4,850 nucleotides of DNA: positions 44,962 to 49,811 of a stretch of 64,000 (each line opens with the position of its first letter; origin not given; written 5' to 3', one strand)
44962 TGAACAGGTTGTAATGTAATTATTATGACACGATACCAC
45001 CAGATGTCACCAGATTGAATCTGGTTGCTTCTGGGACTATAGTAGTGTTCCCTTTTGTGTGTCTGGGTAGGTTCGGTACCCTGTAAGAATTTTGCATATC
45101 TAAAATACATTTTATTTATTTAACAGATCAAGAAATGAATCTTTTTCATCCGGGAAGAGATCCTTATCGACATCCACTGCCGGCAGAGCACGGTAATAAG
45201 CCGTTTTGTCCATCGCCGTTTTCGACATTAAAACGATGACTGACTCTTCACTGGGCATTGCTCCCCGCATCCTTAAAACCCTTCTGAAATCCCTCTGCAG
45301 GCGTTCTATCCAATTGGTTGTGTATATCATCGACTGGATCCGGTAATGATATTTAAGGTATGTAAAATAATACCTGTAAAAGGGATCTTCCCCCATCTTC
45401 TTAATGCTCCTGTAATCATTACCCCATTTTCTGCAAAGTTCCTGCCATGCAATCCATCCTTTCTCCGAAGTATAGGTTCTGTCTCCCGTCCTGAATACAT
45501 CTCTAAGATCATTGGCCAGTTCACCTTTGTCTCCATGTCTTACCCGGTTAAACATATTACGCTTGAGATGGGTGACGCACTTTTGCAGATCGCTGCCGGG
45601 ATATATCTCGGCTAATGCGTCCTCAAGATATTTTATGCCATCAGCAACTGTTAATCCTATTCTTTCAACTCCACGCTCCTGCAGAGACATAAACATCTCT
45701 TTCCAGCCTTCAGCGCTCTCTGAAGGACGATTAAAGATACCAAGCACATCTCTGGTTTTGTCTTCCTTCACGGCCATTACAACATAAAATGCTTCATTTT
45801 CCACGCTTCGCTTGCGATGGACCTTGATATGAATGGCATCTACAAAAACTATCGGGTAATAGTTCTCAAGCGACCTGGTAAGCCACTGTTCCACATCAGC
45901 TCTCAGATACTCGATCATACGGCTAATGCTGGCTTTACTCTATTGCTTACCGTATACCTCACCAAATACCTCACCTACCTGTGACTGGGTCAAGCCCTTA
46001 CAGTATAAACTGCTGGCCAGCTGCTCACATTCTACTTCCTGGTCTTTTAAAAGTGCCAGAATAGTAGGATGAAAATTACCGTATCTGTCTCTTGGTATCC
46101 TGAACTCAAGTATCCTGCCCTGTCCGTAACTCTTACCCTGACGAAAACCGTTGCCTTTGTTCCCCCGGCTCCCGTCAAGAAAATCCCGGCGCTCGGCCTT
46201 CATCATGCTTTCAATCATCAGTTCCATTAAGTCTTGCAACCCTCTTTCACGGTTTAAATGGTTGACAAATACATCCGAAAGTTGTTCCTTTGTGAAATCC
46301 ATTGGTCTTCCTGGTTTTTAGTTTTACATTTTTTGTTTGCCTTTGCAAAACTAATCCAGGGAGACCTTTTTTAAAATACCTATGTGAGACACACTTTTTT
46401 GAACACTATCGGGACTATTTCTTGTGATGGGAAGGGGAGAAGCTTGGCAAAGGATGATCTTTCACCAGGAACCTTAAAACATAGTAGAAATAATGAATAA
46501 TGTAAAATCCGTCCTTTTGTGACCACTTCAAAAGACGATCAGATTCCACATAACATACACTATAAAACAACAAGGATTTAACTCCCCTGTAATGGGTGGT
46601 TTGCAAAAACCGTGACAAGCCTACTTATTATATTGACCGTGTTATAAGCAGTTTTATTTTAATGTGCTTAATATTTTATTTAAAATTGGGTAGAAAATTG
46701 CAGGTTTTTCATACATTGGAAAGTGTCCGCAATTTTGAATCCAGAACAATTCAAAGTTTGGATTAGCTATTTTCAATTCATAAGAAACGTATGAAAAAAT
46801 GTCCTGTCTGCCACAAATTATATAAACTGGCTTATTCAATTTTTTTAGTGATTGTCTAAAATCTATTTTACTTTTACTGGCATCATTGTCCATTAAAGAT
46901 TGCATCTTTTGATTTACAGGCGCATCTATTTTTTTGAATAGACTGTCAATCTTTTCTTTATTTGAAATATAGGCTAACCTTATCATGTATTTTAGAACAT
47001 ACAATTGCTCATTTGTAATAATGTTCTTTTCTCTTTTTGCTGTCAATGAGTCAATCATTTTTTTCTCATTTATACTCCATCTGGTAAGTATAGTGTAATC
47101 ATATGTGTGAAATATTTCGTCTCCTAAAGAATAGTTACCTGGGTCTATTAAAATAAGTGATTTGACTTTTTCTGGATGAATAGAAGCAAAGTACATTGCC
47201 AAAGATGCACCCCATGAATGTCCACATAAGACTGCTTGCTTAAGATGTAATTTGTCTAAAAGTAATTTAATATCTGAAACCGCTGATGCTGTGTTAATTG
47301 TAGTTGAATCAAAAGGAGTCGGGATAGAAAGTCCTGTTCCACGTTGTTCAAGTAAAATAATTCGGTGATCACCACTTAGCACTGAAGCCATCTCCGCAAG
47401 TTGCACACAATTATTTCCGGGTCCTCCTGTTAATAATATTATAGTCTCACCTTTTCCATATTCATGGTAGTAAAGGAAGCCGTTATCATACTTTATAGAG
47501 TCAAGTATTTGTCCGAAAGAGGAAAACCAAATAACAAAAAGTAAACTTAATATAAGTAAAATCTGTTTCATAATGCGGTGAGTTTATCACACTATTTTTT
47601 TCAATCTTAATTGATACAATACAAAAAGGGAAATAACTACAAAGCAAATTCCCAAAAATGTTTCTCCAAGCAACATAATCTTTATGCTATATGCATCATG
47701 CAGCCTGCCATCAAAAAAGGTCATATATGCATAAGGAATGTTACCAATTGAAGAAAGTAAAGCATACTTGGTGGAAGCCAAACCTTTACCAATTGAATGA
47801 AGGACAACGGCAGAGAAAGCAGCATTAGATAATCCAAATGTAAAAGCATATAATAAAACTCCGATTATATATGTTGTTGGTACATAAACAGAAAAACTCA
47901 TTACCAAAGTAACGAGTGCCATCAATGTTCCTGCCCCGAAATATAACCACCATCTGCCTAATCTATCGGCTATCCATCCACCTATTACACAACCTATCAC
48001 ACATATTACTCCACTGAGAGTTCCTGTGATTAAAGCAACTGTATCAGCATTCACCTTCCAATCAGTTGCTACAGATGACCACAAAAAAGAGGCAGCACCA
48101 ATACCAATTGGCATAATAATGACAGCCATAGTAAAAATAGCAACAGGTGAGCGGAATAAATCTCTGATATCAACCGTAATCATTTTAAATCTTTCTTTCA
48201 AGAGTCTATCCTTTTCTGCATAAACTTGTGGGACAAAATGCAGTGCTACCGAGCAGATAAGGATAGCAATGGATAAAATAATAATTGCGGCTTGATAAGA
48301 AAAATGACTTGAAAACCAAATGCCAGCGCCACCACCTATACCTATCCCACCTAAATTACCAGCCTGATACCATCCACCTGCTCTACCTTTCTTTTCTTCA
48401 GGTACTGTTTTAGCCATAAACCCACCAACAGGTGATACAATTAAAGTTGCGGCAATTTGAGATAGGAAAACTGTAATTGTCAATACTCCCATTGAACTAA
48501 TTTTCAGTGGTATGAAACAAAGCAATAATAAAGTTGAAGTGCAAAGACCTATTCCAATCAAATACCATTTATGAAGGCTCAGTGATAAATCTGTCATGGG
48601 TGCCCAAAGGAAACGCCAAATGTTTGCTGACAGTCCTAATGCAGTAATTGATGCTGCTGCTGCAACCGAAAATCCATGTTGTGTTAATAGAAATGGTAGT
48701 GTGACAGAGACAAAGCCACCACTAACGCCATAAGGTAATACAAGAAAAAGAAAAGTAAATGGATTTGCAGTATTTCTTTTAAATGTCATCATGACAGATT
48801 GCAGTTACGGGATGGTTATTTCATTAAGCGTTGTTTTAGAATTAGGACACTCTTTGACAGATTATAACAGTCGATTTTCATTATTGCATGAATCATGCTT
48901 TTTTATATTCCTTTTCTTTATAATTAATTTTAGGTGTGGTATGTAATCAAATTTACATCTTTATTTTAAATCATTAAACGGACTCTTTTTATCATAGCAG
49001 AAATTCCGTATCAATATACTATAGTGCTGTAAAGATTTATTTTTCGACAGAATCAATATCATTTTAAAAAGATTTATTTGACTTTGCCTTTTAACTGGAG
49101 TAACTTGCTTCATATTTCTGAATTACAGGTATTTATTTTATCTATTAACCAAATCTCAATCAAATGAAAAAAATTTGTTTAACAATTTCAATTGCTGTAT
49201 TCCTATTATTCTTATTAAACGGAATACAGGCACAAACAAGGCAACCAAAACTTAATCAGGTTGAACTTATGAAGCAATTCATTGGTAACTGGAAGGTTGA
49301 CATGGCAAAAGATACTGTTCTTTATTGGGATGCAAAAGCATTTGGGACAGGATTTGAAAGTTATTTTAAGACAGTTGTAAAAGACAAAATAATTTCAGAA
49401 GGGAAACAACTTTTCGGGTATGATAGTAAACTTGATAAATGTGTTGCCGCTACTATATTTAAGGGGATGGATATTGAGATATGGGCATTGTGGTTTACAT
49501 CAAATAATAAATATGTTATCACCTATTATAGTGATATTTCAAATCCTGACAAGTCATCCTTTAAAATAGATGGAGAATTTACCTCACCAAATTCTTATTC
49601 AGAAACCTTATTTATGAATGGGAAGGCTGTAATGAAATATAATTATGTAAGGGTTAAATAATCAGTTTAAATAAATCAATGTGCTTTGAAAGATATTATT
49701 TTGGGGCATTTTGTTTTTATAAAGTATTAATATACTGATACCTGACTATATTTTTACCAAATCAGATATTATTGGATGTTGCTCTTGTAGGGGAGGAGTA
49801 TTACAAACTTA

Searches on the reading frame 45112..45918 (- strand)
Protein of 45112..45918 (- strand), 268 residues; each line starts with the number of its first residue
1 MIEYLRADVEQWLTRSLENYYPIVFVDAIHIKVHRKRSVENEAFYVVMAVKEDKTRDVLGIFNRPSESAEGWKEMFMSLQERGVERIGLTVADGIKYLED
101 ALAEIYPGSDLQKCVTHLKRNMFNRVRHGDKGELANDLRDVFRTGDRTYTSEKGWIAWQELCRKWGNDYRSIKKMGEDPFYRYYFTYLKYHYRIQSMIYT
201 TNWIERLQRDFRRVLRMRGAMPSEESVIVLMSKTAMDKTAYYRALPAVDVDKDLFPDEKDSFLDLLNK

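Call 22: search_protein_families(library=pfam, proteins=[window:45112-45918:-], max_evalue=0.001)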
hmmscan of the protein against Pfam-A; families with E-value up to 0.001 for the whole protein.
window:45112-45918:- (268 aa): 2 families
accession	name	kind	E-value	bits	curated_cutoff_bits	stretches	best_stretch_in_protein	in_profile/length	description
PF00872.24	Transposase_mut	-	1e-49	169.9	21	1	4-239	143-373/379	Transposase, Mutator family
PF10551.15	MULE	-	0.00017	22.4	27.6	1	42-121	15-99/99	MULE transposase domain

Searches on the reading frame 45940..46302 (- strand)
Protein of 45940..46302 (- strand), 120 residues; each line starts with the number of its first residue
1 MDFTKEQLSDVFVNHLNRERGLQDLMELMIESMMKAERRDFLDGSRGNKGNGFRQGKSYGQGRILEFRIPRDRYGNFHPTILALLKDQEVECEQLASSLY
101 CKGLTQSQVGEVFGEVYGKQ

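Call 22: search_protein_families(library=pfam, proteins=[window:45940-46302:-], max_evalue=0.001)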
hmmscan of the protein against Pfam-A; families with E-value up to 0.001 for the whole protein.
window:45940-46302:- (120 aa): 1 family
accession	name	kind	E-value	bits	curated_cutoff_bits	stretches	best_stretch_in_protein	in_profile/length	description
PF00872.24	Transposase_mut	-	1.3e-11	44.5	21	1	22-119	34-130/379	Transposase, Mutator family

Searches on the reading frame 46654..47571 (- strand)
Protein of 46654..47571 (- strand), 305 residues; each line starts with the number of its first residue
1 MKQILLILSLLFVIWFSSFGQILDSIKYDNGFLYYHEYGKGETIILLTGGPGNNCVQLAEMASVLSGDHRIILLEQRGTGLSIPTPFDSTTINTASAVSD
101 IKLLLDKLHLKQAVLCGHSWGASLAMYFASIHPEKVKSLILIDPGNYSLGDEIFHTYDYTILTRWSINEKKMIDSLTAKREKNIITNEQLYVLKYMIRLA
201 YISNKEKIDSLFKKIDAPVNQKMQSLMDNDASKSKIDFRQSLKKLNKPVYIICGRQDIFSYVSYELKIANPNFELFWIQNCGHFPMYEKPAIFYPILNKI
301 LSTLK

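Call 10: search_protein_families(library=pfam, proteins=[window:46654-47571:-], max_evalue=0.01)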
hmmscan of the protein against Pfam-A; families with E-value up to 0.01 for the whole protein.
window:46654-47571:- (305 aa): 5 families
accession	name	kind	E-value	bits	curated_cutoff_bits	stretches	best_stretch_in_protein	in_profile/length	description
PF00561.26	Abhydrolase_1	-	4.4e-24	85.9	25.8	1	43-290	2-245/245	alpha/beta hydrolase fold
PF12697.13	Abhydrolase_6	-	7e-13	50.2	26.3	1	59-292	18-213/217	Alpha/beta hydrolase family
PF12146.15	Hydrolase_4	-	5.8e-08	32.8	27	1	44-145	6-110/239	Serine aminopeptidase, S33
PF03096.20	Ndr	-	1.2e-06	28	23.3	1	98-291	86-266/283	Ndr family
PF08840.17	BAAT_C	-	0.0049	17.4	20.9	1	108-247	19-142/210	BAAT / Acyl-CoA thioester hydrolase C terminal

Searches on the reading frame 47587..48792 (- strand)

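Call 10: search_protein_families(library=pfam, proteins=[window:47587-48792:-], max_evalue=0.01)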
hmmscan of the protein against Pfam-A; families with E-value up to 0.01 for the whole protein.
window:47587-48792:- (401 aa): 3 families
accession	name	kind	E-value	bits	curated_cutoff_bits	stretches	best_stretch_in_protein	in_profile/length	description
PF07690.21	MFS_1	-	5.5e-29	101.6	33.4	1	15-354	2-343/347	Major Facilitator Superfamily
PF12832.13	MFS_1_like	-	0.0018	17.8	25.2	1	245-396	29-180/373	MFS_1 like family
PF03137.26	OATP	-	0.0023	16.7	25.8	1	198-280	275-359/545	Organic Anion Transporter Polypeptide (OATP) family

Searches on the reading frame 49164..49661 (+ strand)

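Call 10: search_protein_families(library=pfam, proteins=[window:49164-49661:+], max_evalue=0.01)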
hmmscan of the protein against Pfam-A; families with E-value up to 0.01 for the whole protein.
window:49164-49661:+ (165 aa): 0 families

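Call 87: search_protein_families(library=pfam, proteins=[window:49164-49661:+], max_evalue=1)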
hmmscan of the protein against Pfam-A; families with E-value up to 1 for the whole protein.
window:49164-49661:+ (165 aa): 2 families
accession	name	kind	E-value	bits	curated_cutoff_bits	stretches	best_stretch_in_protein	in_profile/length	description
PF02713.20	DUF220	-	0.06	13.9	29.4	1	26-46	19-39/73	Domain of unknown function DUF220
PF08359.16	TetR_C_4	-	0.12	12.9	21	1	72-123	72-123/133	YsiA-like protein, C-terminal region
